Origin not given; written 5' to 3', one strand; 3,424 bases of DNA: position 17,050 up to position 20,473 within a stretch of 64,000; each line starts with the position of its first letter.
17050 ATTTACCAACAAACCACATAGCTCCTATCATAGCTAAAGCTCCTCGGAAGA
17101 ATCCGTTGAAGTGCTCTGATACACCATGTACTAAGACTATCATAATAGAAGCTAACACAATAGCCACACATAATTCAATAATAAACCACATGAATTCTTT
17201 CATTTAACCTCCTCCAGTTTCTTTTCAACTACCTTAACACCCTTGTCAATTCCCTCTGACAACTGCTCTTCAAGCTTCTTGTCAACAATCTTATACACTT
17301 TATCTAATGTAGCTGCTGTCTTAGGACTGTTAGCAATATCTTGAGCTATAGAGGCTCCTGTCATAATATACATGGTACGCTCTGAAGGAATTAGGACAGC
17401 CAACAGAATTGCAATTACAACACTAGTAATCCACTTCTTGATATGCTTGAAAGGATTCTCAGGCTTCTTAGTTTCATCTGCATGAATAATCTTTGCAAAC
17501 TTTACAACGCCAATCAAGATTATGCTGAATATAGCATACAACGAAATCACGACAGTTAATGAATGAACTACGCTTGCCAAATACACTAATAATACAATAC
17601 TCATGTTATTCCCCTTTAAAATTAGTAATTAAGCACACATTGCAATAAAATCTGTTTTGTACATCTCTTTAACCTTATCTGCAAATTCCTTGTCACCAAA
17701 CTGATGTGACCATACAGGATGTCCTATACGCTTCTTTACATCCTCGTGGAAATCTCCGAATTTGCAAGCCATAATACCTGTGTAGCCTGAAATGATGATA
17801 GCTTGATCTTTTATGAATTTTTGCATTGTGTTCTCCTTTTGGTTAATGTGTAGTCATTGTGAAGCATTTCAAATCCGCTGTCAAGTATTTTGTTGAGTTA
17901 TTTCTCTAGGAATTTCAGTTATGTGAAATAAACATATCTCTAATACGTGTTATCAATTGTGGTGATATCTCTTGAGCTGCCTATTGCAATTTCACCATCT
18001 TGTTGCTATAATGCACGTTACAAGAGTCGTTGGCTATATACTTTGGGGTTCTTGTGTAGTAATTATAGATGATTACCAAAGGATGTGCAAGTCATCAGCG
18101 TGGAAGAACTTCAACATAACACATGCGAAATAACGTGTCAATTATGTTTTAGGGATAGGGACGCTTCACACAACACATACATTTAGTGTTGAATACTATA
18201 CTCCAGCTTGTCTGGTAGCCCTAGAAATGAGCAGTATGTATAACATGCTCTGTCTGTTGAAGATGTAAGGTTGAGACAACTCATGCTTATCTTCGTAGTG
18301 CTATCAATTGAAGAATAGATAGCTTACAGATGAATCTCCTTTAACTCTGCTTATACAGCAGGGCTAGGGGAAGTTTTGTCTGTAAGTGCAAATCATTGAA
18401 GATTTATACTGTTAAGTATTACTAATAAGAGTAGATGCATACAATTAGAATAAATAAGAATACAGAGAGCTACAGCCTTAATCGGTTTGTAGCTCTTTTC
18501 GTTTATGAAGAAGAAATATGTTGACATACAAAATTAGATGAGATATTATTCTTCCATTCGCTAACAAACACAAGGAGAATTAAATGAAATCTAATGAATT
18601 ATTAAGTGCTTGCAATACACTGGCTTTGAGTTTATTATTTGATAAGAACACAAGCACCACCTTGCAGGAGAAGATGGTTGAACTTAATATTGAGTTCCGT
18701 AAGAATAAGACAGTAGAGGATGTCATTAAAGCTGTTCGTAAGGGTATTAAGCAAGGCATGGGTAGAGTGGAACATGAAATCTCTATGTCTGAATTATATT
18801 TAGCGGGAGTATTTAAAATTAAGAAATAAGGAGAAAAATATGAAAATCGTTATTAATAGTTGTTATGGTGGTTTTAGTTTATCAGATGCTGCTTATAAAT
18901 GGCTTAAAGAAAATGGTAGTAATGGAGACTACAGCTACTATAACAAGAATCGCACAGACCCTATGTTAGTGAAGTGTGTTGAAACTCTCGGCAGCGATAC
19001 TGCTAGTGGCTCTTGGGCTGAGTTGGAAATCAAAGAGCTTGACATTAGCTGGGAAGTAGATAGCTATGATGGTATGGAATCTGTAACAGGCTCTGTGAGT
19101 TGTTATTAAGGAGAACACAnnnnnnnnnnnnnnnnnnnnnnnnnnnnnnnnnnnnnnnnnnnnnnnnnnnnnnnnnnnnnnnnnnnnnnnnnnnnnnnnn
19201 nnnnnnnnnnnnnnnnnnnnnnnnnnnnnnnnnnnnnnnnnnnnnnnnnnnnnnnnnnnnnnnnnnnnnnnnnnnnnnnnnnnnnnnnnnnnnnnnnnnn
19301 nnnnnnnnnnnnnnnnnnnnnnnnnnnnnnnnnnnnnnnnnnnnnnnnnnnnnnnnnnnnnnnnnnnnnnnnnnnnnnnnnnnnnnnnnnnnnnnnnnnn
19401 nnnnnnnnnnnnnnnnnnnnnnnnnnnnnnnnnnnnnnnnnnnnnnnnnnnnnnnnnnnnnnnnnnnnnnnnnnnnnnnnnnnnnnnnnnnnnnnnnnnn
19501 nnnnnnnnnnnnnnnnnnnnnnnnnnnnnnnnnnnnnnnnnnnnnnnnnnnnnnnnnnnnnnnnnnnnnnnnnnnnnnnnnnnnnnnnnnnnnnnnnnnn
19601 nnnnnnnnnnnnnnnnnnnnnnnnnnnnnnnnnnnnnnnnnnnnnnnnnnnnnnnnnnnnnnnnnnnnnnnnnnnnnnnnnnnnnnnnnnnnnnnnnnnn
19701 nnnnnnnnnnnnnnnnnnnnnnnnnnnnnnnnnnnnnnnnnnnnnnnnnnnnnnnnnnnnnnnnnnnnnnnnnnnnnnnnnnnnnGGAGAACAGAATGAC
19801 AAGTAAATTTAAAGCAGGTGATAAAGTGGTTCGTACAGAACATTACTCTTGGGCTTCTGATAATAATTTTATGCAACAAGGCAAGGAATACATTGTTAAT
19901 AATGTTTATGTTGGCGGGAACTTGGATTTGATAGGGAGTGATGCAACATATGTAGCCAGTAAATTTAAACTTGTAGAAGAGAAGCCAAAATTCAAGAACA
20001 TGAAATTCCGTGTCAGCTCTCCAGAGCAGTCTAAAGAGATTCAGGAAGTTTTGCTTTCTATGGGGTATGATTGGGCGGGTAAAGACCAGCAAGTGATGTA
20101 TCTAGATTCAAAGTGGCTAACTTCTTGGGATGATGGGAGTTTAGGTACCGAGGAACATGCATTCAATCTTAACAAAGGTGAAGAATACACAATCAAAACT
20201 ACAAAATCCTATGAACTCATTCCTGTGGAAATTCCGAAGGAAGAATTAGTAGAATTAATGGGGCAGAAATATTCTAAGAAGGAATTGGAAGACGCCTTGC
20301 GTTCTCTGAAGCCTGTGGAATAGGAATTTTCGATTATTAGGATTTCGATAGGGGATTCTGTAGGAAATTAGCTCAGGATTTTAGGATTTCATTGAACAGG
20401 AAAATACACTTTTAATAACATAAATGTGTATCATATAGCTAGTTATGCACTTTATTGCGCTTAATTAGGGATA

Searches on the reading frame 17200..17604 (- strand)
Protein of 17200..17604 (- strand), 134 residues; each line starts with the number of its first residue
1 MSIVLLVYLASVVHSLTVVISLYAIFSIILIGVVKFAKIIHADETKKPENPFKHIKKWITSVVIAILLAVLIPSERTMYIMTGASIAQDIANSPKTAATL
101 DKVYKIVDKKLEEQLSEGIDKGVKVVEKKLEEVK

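Call 33: search_protein_families(library=phrogs, proteins=[window:17200-17604:-], max_evalue=0.001)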
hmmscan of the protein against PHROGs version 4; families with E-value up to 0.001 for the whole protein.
window:17200-17604:- (134 aa): 2 families
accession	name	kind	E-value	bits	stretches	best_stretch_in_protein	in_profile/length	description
phrog_3878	-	unknown function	4e-23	82.9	1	1-117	1-120/129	-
phrog_12750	-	unknown function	3.6e-05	24.5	1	61-129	139-206/214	-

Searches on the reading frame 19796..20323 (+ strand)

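Call 33: search_protein_families(library=phrogs, proteins=[window:19796-20323:+], max_evalue=0.001)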
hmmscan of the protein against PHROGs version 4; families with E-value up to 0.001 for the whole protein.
window:19796-20323:+ (175 aa): 4 families
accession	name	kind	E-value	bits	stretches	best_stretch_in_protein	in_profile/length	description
phrog_17589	-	unknown function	2.1e-10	41.8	1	67-161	2-100/100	-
phrog_31230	-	unknown function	2.8e-07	31.4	1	77-172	128-234/239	-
phrog_4317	-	unknown function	8.8e-06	26.2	1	1-67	205-279/455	-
phrog_7617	-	unknown function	4.7e-05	23.9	1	67-134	2-68/256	-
